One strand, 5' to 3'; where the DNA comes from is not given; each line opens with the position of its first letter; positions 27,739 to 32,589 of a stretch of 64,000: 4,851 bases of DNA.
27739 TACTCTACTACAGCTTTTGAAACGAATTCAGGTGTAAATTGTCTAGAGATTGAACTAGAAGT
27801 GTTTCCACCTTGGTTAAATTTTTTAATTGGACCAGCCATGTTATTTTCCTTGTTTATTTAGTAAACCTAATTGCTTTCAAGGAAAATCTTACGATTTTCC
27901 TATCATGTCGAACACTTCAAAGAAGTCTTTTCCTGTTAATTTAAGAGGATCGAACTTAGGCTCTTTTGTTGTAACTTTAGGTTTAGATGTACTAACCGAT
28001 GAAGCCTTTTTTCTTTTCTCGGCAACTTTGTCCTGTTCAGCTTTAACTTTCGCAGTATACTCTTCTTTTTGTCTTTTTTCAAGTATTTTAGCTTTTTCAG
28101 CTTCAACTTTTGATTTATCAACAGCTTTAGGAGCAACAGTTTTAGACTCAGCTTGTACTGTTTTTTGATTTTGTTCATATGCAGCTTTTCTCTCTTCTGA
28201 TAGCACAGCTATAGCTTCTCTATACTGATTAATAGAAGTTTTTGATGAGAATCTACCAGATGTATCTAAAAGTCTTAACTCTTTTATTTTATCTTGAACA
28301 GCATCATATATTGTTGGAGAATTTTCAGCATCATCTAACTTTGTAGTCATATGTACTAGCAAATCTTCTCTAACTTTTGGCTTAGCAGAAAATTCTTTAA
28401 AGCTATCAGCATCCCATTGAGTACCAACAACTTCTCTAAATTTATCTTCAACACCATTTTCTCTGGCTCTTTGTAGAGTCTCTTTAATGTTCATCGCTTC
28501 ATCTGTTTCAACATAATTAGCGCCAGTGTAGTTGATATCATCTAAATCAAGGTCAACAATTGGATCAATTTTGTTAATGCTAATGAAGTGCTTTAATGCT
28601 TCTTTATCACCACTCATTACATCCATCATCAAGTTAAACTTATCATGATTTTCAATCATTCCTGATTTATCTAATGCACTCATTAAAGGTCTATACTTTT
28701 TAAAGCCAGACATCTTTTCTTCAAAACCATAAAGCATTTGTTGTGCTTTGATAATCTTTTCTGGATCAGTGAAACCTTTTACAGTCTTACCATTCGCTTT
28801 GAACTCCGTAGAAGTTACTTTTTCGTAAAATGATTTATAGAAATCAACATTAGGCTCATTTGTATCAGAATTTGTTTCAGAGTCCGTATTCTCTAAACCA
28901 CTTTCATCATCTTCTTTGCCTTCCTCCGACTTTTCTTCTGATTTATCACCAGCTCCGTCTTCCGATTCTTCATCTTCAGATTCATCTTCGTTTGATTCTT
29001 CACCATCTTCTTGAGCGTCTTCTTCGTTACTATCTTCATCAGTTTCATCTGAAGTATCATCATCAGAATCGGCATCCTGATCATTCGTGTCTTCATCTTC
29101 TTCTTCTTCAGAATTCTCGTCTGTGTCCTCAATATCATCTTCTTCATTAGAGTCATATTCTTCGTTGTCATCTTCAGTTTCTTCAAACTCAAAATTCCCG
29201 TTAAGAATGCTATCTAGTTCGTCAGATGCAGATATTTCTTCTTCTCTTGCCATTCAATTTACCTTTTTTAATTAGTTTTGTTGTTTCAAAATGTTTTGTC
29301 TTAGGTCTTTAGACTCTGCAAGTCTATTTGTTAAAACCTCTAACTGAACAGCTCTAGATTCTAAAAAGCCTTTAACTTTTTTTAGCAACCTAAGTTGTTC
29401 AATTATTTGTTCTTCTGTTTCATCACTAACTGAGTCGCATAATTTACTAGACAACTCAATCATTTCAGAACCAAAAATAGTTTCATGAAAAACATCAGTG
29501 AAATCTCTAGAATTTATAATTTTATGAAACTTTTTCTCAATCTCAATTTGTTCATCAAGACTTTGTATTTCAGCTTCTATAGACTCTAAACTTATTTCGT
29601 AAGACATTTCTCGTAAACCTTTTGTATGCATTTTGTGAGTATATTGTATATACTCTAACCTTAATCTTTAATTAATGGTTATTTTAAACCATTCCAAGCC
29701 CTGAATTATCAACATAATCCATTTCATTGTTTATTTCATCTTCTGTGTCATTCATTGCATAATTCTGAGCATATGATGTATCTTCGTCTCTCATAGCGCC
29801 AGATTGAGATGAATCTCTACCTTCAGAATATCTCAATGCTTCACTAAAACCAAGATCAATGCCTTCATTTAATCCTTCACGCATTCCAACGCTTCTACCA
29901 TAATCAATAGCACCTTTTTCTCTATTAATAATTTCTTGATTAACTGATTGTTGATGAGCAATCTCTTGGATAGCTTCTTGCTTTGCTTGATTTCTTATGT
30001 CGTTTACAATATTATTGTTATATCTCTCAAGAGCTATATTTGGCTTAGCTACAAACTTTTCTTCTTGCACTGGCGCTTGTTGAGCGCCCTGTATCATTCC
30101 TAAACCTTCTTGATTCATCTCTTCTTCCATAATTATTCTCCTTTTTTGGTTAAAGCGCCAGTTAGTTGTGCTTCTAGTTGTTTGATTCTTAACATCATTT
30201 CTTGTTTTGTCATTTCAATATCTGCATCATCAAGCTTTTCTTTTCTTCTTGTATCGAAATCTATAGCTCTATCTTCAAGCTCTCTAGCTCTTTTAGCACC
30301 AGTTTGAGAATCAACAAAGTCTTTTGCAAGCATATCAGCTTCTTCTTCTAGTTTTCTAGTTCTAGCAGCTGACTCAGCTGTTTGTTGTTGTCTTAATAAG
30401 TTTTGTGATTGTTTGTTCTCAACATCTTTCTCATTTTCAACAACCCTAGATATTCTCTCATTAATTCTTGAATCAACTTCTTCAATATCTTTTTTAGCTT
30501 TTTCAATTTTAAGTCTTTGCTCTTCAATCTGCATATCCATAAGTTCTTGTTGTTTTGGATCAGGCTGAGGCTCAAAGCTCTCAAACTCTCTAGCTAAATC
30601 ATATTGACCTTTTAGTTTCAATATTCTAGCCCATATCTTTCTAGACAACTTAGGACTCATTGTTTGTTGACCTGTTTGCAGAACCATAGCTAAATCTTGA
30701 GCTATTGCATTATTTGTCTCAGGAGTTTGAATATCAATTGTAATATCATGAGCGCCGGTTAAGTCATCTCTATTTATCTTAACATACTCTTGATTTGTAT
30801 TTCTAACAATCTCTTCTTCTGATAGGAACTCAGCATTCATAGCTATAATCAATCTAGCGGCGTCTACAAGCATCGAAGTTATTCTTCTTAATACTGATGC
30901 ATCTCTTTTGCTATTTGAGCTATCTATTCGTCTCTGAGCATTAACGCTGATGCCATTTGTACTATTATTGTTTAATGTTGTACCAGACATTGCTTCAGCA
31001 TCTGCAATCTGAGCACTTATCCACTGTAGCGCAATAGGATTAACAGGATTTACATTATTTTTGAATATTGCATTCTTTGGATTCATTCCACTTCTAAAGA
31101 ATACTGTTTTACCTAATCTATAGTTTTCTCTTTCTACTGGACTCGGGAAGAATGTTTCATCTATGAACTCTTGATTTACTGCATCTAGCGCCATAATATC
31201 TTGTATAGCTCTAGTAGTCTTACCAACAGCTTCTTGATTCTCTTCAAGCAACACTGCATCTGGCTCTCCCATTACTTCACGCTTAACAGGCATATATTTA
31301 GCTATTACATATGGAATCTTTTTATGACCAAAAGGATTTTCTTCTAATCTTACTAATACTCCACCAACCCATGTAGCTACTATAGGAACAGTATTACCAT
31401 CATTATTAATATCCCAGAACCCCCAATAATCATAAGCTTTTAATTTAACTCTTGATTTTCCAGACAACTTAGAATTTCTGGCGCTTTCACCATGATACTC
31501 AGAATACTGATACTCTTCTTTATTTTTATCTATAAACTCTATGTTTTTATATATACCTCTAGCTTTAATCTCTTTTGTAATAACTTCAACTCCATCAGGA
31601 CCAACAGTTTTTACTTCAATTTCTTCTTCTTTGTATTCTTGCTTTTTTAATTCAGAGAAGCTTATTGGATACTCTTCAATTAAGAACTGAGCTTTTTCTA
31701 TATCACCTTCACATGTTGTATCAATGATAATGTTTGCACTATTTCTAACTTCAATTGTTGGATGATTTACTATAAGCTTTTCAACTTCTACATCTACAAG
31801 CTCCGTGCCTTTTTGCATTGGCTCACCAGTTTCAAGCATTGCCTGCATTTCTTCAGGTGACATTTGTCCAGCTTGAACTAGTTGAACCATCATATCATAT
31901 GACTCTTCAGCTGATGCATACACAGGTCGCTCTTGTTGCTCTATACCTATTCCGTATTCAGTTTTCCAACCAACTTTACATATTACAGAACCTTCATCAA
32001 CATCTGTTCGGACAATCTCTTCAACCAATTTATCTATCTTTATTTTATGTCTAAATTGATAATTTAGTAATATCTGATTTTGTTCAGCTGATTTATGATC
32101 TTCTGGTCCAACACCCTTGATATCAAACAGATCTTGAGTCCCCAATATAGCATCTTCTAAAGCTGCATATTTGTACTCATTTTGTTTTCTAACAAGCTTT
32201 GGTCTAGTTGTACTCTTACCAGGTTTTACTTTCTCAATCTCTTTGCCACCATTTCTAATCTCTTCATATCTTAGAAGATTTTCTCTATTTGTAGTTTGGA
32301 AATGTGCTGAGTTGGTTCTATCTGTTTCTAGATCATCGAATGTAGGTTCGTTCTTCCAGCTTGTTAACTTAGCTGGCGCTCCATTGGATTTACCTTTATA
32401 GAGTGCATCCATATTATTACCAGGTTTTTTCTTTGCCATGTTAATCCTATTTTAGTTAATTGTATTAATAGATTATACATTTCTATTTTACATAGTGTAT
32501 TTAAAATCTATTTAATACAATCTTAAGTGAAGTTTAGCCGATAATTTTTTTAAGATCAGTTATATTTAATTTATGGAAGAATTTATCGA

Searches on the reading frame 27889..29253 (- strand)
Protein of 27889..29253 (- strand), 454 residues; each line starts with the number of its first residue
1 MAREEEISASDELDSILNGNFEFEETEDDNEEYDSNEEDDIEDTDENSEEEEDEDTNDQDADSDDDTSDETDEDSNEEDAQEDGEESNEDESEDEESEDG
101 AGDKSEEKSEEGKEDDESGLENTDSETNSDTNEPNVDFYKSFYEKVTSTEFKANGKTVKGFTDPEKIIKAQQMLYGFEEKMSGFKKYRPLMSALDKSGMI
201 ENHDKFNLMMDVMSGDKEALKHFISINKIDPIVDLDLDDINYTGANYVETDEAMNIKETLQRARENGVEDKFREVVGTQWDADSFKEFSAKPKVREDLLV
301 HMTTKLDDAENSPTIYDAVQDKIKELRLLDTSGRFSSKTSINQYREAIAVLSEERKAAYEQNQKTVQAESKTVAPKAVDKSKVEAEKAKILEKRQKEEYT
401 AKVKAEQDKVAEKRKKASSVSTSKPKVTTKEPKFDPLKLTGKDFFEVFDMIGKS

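Call 17: search_protein_families(library=phrogs, proteins=[window:27889-29253:-], max_evalue=0.00001)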
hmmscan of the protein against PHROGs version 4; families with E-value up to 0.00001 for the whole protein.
window:27889-29253:- (454 aa): 1 family
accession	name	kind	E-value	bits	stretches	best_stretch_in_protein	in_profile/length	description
phrog_2120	-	tail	2.6e-36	126.5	1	31-446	18-397/403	tail length tape measure protein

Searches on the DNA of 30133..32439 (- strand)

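Call 94: search_rna_families(source=L014, start=1550, end=2150, threshold=evalue, max_evalue=1)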
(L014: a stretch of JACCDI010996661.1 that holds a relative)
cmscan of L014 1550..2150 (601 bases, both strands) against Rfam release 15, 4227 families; matches with E-value up to 1: 3.
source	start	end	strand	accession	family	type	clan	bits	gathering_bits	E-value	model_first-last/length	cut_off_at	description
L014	2058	2110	+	RF03578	mir-3910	Gene; miRNA;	-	22.4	95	0.068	1-82/82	no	mir-3910 microRNA precursor family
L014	2058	2110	-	RF03578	mir-3910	Gene; miRNA;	-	21.6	95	0.11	1-82/82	no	mir-3910 microRNA precursor family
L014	2028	2067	+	RF03326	mir-312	Gene; miRNA;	-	17.3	55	0.81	15-54/67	no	mir-312 microRNA precursor family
